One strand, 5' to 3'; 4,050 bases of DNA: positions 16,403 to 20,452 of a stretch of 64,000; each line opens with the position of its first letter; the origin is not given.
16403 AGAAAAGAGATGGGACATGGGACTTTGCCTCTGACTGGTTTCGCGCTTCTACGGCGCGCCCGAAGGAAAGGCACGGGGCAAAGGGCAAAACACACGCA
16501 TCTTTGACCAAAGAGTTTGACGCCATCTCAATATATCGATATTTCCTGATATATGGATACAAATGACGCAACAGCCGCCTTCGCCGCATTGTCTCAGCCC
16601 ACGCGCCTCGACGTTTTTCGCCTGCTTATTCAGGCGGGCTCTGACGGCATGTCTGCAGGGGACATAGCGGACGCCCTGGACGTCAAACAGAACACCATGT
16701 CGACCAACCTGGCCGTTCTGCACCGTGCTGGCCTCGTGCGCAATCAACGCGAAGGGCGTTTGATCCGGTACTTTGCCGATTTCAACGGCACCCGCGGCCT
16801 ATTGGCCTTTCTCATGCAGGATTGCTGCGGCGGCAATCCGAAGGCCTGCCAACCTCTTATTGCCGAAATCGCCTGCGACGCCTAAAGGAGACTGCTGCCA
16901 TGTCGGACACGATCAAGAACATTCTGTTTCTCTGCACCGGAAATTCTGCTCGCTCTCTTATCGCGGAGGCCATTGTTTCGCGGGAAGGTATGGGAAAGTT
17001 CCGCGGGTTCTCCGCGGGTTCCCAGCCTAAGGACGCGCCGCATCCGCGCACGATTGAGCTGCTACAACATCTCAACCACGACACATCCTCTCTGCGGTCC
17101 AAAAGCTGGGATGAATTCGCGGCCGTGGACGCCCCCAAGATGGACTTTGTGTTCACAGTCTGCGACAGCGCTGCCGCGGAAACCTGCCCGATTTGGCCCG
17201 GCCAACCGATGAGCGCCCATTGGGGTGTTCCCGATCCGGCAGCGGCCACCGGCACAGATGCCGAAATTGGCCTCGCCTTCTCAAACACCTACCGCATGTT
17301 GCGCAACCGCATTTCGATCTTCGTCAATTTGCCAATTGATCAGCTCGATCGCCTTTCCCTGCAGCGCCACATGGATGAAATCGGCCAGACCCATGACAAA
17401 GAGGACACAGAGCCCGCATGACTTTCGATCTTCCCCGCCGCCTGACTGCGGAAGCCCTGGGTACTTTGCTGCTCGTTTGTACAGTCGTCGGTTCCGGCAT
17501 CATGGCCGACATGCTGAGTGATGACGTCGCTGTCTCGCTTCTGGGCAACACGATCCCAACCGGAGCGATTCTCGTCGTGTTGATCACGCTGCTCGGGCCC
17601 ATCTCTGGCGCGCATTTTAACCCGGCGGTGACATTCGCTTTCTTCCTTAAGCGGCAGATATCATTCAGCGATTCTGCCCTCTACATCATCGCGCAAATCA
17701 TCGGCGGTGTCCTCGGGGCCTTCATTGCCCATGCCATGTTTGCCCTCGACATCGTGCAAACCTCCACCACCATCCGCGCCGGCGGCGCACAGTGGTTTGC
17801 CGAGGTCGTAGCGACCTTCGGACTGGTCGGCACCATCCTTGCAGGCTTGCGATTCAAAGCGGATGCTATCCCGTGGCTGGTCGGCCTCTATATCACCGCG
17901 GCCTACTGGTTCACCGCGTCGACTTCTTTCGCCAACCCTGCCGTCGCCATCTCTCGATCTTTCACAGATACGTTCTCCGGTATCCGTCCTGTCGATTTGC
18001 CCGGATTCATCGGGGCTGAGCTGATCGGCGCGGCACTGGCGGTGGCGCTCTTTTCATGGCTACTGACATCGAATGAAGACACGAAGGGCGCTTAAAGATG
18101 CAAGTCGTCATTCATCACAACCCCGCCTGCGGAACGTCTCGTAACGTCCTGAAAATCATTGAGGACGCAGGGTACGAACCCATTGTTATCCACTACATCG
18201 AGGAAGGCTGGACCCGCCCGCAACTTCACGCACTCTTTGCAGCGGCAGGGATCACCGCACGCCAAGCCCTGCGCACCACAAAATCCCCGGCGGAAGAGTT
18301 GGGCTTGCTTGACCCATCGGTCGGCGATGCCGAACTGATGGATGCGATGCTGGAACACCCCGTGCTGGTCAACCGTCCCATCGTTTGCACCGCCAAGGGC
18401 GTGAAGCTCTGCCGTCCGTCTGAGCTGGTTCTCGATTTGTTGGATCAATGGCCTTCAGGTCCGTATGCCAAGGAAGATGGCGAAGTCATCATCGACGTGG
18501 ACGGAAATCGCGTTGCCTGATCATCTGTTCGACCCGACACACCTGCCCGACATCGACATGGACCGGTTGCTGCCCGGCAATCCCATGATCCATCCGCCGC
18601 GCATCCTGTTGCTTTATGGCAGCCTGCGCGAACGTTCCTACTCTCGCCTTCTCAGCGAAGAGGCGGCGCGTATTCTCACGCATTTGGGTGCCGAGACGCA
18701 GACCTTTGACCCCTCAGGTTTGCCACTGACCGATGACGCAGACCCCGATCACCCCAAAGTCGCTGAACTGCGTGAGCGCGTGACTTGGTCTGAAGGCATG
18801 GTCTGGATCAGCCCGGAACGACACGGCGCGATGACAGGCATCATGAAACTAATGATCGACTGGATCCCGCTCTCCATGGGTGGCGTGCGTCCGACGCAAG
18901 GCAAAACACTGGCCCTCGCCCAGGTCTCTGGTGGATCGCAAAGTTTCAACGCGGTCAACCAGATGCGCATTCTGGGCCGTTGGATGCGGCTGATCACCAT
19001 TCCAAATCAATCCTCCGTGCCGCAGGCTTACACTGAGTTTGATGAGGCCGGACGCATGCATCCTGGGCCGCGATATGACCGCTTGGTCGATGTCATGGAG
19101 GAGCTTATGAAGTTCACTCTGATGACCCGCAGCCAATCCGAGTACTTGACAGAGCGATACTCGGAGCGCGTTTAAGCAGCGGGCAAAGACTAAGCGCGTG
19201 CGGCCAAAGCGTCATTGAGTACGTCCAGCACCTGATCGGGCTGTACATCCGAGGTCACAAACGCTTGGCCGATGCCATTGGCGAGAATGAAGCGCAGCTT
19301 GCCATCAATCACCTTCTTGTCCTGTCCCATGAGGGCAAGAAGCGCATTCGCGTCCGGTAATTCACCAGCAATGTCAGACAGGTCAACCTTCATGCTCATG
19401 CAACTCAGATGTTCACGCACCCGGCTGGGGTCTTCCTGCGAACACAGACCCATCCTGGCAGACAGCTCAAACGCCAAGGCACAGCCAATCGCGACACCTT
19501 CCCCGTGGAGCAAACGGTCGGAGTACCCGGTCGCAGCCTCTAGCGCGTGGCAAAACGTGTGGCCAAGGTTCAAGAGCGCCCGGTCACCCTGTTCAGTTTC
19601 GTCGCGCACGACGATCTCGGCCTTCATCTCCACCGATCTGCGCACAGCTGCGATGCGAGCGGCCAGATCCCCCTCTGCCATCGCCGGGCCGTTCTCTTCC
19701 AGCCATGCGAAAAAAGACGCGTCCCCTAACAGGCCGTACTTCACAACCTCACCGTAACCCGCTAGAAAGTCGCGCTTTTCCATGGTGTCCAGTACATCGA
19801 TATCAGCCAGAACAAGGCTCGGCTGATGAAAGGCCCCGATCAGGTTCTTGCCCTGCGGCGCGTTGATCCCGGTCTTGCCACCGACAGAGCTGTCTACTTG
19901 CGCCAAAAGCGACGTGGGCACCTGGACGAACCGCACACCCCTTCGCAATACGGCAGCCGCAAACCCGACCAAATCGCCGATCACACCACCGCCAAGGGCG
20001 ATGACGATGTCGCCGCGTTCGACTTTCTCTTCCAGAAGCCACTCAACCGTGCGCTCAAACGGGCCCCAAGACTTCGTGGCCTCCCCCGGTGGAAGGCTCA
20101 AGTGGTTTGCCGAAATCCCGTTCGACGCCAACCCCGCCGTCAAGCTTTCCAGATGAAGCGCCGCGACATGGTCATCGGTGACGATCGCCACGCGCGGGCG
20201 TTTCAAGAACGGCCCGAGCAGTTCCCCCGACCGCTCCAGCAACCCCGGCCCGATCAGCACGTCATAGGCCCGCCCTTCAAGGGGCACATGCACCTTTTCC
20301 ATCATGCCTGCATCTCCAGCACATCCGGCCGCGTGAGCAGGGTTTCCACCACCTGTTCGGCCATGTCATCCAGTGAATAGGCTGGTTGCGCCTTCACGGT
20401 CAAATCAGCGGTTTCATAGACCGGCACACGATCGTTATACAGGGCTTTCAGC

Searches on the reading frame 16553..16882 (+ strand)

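Call 95: search_protein_families(library=pfam, proteins=[window:16553-16882:+], max_evalue=0.001)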
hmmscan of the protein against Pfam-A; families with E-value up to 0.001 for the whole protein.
window:16553-16882:+ (110 aa): 3 families
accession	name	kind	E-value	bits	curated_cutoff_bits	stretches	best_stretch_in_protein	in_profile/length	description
PF12840.13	HTH_20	-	4.6e-15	55.8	27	1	13-63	1-49/51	Helix-turn-helix domain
PF12802.13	MarR_2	-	1.2e-06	29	27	1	16-67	5-55/61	MarR family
PF01022.26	HTH_5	-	3.1e-06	27.4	22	1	16-63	2-46/47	Bacterial regulatory protein, arsR family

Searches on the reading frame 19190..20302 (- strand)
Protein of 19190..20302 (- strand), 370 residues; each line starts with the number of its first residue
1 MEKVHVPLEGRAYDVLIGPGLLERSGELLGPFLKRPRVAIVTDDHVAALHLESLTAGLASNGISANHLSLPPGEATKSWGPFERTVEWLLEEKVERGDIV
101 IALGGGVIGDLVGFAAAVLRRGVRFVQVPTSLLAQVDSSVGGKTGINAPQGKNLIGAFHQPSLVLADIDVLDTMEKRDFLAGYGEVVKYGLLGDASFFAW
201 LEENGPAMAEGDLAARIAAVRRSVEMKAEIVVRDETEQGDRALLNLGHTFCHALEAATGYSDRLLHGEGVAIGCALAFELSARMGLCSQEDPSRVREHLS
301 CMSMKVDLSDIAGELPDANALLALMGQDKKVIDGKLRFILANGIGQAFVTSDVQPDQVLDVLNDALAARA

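Call 95: search_protein_families(library=pfam, proteins=[window:19190-20302:-], max_evalue=0.001)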
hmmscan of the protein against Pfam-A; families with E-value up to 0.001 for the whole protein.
window:19190-20302:- (370 aa): 4 families
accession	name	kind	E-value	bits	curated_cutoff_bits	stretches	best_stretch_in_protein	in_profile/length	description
PF01761.26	DHQ_synthase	-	1.1e-45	154.4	24.2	1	69-179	3-113/115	3-dehydroquinate synthase N-terminal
PF24621.2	DHQS_C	-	2.3e-40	138.3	27.6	1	182-331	1-144/144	3-dehydroquinate synthase C-terminal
PF13685.12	Fe-ADH_2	-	3e-10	40.7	28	1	17-171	2-145/149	Iron-containing alcohol dehydrogenase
PF00465.25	Fe-ADH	-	3.2e-06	27.3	31.3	1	15-130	4-129/168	Iron-containing alcohol dehydrogenase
